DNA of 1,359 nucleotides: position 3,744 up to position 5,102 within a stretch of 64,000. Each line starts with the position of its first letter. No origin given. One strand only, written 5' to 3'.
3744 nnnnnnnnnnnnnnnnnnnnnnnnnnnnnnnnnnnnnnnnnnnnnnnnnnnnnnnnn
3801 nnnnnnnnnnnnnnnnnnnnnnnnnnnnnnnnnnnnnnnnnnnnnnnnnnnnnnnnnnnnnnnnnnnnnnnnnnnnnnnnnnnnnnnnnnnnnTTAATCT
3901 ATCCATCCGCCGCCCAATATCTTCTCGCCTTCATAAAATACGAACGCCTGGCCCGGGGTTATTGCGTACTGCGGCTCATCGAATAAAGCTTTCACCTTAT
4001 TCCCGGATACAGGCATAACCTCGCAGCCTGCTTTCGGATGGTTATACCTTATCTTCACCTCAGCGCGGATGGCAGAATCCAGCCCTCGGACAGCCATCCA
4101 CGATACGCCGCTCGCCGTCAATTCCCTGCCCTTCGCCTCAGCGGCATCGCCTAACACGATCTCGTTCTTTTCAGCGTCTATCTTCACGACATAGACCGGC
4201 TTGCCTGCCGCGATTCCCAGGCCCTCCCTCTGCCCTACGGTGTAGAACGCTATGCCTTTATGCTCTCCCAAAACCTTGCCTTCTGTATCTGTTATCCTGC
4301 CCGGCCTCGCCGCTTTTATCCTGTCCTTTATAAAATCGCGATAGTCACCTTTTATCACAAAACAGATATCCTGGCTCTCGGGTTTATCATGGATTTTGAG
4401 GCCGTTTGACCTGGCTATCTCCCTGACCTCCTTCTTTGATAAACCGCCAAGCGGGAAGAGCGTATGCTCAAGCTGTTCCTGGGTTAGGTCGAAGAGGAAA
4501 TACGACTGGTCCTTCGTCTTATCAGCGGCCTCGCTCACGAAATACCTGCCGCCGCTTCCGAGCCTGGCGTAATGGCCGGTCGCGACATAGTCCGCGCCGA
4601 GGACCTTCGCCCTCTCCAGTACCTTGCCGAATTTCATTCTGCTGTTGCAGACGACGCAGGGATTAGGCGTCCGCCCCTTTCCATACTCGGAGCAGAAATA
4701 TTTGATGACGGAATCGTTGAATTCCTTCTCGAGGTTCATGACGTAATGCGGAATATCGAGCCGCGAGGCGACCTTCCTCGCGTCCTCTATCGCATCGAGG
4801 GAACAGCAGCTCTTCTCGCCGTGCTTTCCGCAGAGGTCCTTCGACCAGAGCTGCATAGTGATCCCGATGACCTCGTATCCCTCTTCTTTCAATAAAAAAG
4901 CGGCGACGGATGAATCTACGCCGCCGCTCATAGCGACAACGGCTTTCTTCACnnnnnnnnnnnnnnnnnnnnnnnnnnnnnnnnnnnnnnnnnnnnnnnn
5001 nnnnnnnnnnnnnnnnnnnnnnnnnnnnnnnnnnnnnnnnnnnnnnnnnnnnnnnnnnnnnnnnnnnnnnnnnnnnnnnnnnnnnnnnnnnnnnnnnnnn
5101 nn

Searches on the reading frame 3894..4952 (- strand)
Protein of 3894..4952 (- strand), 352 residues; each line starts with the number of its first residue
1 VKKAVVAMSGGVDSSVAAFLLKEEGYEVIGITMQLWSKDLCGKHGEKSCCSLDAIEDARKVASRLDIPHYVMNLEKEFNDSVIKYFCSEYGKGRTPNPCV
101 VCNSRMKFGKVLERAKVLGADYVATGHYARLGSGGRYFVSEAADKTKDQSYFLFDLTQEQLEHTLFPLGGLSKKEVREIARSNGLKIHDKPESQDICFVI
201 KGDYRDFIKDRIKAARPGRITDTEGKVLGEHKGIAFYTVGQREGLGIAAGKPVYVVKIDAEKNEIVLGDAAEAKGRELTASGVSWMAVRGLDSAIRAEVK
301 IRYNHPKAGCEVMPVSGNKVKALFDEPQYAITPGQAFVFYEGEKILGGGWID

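Call 4: search_protein_families(library=pfam, proteins=[window:3894-4952:-])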
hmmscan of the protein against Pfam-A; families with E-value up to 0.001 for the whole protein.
window:3894-4952:- (352 aa): 7 families
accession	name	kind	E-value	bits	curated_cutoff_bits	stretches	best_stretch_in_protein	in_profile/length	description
PF03054.22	tRNA_Me_trans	-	8.5e-77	257.8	20.6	1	3-200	2-201/202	tRNA methyl transferase HUP domain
PF20259.3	tRNA_Me_trans_M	-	6e-23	80.6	27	1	205-268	1-65/66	tRNA methyl transferase PRC-barrel domain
PF20258.4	tRNA_Me_trans_C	-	7.8e-19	68.2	20.6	1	276-351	2-77/77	Aminomethyltransferase beta-barrel domain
PF24167.1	DUF7411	-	5.3e-06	26.6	28.7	1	3-85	2-69/194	Family of unknown function (DUF7411)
PF06508.19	QueC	-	1.2e-05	25.4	22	1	3-38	1-36/210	Queuosine biosynthesis protein QueC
PF00764.25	Arginosuc_synth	-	0.00024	21.6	27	1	3-82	1-69/162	Arginosuccinate synthase N-terminal HUP domain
PF02568.20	ThiI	-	0.00032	20.8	20.5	0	3-34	5-36/197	Thiamine biosynthesis protein (ThiI)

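Call 5: search_protein_families(library=ncbifam, proteins=[window:3894-4952:-])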
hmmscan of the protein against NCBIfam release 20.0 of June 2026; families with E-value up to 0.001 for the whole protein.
window:3894-4952:- (352 aa): 16 families
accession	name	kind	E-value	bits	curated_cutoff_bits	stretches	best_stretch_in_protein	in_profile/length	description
NF001138.1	PRK00143.1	equivalog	9.9e-137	455.5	284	1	4-351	2-345/345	tRNA 2-thiouridine(34) synthase MnmA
TIGR00420.1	trmU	equivalog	1.4e-114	382.6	236.95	1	2-351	1-351/351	tRNA 2-thiouridine(34) synthase MnmA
NF011258.0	PRK14664.1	equivalog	7.1e-92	308.3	680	1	2-351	6-345/362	tRNA 2-thiouridine(34) synthase MnmA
NF011259.0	PRK14665.1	equivalog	1e-71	241.8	364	1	2-351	6-358/360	tRNA 2-thiouridine(34) synthase MnmA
TIGR00268.2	TIGR00268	equivalog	3e-08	33.3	150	1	1-127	13-119/259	ATP-dependent sacrificial sulfur transferase LarE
TIGR00364.1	TIGR00364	equivalog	1.5e-06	28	150.3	1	4-75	1-60/201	7-cyano-7-deazaguanine synthase QueC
NF010587.0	PRK13980.1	equivalog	2e-06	27.2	255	1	2-76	32-96/267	NAD+ synthase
NF011155.0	PRK14561.1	equivalog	3e-06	27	207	1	3-86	2-70/195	hypothetical protein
NF006222.0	PRK08349.1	subfamily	2.8e-05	24.1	251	1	3-183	2-156/198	hypothetical protein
NF003385.0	PRK04527.1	equivalog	5e-05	22.1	603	1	2-126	4-117/401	argininosuccinate synthase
NF010392.0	PRK13820.1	equivalog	7.3e-05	21.9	512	1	1-84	2-75/395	argininosuccinate synthase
TIGR00342.1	TIGR00342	equivalog_domain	0.00014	21.1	264.5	0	3-35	174-206/373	tRNA uracil 4-sulfurtransferase ThiI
NF049949.1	tRNAsynTtuAPyrococ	equivalog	0.00021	20.6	450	1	3-83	49-118/292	tRNA-5-methyluridine(54) 2-sulfurtransferase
TIGR00032.1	argG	equivalog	0.00047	19.6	268.2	1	3-35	1-33/394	argininosuccinate synthase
NF001770.0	PRK00509.1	equivalog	0.00067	18.8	334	1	2-38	5-42/401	argininosuccinate synthase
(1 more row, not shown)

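Call 71: search_solved_structures(query=window:3894-4952:-, show_alignments=2, max_evalue=1e-20)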
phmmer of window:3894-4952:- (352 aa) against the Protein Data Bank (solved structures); distinct sequences matched with E-value up to 1e-20: 4.
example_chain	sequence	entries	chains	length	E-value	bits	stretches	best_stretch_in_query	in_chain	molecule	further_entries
9hln_A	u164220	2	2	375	9e-88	298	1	3-352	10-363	tRNA-specific 2-thiouridylase MnmA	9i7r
9hlv_A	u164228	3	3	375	4.2e-86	292.5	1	3-352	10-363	tRNA-specific 2-thiouridylase MnmA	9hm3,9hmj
2hma_A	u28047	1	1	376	4.3e-86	292.5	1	3-352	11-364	Probable tRNA (5-methylaminomethyl-2-thiouridylate)-methyltransferase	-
2der_A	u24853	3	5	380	1.8e-80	274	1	2-351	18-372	tRNA-specific 2-thiouridylase mnmA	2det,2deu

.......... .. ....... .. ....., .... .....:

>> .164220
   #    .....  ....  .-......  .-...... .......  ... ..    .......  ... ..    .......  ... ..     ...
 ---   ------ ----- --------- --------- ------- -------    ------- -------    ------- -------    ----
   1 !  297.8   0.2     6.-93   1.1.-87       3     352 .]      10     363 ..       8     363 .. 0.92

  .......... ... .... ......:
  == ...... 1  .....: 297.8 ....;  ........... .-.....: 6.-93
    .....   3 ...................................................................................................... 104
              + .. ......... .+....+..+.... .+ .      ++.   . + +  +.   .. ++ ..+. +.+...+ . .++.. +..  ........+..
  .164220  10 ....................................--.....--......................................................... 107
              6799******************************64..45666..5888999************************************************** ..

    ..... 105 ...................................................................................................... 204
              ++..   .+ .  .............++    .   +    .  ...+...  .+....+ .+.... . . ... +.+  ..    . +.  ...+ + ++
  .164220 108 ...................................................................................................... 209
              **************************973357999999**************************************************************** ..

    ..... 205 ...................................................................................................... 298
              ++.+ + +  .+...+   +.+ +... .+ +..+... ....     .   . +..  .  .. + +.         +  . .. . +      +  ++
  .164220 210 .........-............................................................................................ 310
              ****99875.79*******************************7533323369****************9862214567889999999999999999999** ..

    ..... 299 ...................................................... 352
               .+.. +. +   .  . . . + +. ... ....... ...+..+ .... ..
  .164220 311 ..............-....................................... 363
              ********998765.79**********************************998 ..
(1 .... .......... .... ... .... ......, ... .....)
